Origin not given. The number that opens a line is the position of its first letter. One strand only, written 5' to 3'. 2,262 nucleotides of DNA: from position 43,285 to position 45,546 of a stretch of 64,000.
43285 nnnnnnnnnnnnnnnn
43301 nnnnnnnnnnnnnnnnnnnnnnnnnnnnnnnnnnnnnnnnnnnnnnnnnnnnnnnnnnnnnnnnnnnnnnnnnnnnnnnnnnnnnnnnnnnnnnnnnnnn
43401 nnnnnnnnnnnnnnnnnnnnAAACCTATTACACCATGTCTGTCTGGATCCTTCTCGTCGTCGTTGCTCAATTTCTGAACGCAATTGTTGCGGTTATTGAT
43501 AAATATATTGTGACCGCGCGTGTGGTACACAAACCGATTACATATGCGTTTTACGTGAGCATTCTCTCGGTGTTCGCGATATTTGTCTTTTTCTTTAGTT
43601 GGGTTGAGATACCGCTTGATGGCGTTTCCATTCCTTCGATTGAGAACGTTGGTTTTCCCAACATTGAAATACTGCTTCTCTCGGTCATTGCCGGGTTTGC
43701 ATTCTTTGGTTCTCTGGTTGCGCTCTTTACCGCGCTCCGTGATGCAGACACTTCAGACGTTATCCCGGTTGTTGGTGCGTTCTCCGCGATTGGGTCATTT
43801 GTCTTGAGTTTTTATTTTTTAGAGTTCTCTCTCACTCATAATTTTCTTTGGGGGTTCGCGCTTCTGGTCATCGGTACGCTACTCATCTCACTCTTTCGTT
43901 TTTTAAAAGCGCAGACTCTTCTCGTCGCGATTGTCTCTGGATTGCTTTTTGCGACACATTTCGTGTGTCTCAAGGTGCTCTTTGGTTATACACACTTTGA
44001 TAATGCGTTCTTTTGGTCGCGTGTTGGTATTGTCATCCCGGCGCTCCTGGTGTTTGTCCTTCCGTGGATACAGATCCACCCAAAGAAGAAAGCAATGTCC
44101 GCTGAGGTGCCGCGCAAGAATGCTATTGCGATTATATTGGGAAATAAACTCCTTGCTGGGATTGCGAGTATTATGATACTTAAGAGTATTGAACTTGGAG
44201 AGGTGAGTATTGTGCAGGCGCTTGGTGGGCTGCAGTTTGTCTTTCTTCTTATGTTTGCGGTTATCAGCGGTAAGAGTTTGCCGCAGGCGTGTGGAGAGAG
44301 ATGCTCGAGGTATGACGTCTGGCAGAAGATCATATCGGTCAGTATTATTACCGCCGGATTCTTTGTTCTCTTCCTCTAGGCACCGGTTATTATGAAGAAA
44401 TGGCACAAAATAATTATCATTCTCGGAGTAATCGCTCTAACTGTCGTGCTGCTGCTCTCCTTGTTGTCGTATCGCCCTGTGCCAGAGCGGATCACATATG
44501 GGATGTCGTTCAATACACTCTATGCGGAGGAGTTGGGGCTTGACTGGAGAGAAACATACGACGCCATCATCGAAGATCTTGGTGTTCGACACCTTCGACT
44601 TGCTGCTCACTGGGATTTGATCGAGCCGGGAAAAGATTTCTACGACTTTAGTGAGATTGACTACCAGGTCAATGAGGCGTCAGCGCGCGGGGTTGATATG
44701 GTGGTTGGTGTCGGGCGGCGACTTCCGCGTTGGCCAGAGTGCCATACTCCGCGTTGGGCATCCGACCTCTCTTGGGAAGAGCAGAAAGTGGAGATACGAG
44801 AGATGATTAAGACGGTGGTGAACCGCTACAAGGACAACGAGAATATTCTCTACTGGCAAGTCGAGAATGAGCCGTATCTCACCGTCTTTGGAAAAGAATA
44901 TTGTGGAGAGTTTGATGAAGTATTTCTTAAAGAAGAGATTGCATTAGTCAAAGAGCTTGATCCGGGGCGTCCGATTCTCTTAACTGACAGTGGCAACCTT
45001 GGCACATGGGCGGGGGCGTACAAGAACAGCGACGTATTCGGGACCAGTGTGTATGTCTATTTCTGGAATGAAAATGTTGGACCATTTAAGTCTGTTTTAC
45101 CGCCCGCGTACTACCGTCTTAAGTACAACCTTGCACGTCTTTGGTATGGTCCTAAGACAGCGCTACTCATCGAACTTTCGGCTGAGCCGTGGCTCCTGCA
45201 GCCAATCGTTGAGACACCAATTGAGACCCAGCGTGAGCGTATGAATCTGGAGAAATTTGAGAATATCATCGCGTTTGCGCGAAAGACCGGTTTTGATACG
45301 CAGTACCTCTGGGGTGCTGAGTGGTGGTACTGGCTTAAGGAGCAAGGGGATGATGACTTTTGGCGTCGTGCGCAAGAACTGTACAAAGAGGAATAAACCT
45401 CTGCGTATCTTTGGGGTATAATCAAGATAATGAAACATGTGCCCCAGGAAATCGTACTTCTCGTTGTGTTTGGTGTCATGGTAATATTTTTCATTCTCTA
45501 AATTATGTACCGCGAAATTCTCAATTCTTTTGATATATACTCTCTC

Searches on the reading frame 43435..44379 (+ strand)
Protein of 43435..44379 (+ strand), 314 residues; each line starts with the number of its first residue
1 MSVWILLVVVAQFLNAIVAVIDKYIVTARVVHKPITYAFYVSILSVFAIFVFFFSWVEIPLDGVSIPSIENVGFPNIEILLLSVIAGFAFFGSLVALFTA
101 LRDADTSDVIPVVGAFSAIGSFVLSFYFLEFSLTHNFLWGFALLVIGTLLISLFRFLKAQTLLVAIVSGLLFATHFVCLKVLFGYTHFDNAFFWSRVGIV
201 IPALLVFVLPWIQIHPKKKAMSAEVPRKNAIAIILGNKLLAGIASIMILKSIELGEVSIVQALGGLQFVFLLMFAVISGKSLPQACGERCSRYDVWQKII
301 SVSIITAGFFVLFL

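Call 45: search_protein_families(library=pfam, proteins=[window:43435-44379:+], max_evalue=0.001)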
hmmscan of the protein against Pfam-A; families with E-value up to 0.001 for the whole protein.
window:43435-44379:+ (314 aa): 1 family
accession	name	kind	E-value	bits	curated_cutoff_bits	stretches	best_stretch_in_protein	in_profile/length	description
PF00892.27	EamA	-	4.7e-06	27.4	28.2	1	4-152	3-134/135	EamA-like transporter family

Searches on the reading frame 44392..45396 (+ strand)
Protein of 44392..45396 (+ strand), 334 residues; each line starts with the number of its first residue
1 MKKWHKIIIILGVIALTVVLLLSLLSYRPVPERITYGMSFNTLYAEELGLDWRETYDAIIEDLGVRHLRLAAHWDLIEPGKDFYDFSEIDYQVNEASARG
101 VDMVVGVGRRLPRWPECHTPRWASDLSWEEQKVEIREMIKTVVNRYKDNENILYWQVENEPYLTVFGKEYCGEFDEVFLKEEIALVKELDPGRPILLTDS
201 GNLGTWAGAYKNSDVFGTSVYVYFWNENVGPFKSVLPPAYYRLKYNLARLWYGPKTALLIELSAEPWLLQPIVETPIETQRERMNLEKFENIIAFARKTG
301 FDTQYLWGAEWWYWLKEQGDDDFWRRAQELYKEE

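Call 45: search_protein_families(library=pfam, proteins=[window:44392-45396:+], max_evalue=0.001)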
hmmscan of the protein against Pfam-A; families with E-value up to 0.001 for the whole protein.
window:44392-45396:+ (334 aa): 3 families
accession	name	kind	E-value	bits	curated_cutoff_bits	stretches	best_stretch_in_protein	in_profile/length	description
PF02449.21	Glyco_hydro_42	-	1e-09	38.7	21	1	133-240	110-192/376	Beta-galactosidase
PF00331.26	Glyco_hydro_10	-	6.8e-06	26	22.1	1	73-161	46-129/311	Glycosyl hydrolase family 10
PF00150.24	Cellulase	-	4.2e-05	23.6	23.5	1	54-164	24-133/272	Cellulase (glycosyl hydrolase family 5)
